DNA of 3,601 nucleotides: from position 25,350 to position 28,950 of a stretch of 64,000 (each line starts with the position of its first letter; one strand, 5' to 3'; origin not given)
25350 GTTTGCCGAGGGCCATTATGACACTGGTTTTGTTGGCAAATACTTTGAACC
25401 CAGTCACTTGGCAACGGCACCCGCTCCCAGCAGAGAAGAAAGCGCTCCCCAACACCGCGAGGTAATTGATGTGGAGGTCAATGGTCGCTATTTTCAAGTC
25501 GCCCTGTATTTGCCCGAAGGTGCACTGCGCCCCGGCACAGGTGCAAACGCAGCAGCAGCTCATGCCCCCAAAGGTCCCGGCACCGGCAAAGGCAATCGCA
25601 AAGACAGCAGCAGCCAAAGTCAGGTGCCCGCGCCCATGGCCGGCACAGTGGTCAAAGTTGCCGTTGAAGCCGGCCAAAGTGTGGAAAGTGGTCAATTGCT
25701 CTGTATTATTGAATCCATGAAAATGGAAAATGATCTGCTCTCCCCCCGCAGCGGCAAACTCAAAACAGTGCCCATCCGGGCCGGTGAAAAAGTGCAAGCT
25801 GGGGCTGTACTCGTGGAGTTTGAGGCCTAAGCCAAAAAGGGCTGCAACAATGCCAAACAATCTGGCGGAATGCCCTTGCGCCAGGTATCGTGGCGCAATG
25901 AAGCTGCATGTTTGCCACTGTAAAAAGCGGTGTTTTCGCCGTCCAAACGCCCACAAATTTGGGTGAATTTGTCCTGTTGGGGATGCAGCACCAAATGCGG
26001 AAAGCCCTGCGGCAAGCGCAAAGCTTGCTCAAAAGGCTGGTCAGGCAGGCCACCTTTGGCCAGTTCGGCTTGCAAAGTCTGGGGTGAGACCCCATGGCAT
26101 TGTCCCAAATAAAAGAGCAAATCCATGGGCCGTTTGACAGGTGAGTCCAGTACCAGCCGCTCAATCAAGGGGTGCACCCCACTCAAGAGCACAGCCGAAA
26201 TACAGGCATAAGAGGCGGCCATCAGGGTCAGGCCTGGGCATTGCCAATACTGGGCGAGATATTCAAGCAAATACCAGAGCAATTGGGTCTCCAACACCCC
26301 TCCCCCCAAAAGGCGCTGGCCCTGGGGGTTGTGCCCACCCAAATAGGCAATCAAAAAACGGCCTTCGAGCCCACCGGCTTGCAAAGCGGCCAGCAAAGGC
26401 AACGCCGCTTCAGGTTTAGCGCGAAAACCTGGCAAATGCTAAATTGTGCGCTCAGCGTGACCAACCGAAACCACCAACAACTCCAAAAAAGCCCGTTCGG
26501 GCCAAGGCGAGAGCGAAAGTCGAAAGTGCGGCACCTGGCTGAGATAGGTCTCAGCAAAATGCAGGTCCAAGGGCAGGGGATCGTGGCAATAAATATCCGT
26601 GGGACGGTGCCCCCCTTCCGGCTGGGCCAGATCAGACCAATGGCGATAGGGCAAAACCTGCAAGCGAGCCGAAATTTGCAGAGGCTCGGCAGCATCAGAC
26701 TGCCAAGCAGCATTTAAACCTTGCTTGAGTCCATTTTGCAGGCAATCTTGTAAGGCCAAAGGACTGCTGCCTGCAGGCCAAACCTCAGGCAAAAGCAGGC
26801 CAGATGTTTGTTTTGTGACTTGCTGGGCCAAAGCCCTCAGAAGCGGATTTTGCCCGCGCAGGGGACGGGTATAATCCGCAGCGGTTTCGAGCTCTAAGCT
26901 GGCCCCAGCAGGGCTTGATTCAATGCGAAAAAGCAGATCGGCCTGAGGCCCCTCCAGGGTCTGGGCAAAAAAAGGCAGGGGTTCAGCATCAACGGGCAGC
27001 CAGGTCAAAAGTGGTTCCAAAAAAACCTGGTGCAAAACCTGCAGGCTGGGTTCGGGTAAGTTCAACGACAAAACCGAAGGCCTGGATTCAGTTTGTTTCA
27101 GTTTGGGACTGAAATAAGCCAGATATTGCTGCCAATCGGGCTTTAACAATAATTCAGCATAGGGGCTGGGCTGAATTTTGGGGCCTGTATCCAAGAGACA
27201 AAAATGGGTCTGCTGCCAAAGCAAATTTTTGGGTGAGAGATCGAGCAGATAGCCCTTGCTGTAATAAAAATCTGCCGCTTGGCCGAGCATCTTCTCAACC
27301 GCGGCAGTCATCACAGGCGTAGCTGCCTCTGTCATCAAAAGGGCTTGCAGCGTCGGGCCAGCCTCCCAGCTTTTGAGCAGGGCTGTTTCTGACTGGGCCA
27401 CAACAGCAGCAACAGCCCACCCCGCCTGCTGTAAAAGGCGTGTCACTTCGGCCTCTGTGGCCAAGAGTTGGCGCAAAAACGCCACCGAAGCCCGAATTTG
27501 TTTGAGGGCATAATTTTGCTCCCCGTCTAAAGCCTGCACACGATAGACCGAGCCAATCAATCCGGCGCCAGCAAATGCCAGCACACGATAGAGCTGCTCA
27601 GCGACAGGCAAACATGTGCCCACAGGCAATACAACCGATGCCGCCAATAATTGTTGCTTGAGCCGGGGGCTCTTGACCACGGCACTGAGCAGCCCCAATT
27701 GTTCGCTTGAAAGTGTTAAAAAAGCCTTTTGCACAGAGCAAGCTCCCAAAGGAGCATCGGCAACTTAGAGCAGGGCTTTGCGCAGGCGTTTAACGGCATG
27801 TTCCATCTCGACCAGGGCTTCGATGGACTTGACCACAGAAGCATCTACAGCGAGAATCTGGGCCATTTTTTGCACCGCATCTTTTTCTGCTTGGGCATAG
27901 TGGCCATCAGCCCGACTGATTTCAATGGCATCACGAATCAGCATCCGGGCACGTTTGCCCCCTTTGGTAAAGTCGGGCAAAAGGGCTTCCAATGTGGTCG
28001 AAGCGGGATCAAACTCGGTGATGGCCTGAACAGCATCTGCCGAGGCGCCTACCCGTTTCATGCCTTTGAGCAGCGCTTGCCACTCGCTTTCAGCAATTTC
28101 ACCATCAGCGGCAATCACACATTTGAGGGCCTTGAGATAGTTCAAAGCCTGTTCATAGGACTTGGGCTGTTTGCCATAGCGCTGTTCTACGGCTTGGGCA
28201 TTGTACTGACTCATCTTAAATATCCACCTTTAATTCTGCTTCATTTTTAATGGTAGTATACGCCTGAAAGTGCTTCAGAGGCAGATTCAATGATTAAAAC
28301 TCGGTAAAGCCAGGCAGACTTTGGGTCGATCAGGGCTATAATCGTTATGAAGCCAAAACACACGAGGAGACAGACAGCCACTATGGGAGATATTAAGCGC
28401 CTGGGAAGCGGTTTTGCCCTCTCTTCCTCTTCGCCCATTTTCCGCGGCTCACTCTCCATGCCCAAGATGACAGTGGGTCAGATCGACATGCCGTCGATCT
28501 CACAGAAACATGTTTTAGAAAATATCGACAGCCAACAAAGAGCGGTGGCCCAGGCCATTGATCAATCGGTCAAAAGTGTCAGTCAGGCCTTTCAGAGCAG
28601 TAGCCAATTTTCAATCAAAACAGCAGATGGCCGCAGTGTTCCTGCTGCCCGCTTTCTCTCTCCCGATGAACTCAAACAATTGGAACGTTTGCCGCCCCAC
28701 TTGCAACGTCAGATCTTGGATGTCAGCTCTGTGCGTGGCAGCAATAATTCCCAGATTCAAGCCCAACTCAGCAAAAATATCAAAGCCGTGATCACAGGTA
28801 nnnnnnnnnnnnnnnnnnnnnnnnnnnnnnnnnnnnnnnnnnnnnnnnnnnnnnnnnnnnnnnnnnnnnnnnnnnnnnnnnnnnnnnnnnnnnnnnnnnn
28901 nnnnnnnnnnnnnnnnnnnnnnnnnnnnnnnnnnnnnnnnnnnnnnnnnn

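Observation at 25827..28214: Eukaryotic-like protein-kinase-fold protein in an operon with a TerB-like protein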

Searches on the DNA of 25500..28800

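Call 92: search_rna_families(source=window, start=25500, end=28800, threshold=evalue, max_evalue=1)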
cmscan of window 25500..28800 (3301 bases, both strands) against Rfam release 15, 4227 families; matches with E-value up to 1: 0.
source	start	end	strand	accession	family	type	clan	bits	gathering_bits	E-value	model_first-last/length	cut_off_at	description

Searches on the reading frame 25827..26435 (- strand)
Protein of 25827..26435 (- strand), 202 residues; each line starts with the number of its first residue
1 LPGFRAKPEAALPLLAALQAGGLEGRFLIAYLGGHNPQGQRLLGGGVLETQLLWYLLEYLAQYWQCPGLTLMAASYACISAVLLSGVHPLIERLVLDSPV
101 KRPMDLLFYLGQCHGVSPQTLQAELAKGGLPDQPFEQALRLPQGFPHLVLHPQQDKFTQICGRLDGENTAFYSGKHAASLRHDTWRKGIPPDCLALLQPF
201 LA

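Call 3: search_protein_families(library=pfam, proteins=[window:25827-26435:-], max_evalue=1)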
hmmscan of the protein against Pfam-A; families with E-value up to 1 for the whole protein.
window:25827-26435:- (202 aa): 0 families

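Call 4: search_protein_families(library=ncbifam, proteins=[window:25827-26435:-], max_evalue=1)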
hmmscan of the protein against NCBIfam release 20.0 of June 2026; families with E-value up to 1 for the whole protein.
window:25827-26435:- (202 aa): 0 families

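Call 5: search_protein_families(library=padloc, proteins=[window:25827-26435:-], max_evalue=1)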
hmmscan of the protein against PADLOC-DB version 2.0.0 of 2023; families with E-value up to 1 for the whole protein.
window:25827-26435:- (202 aa): 0 families
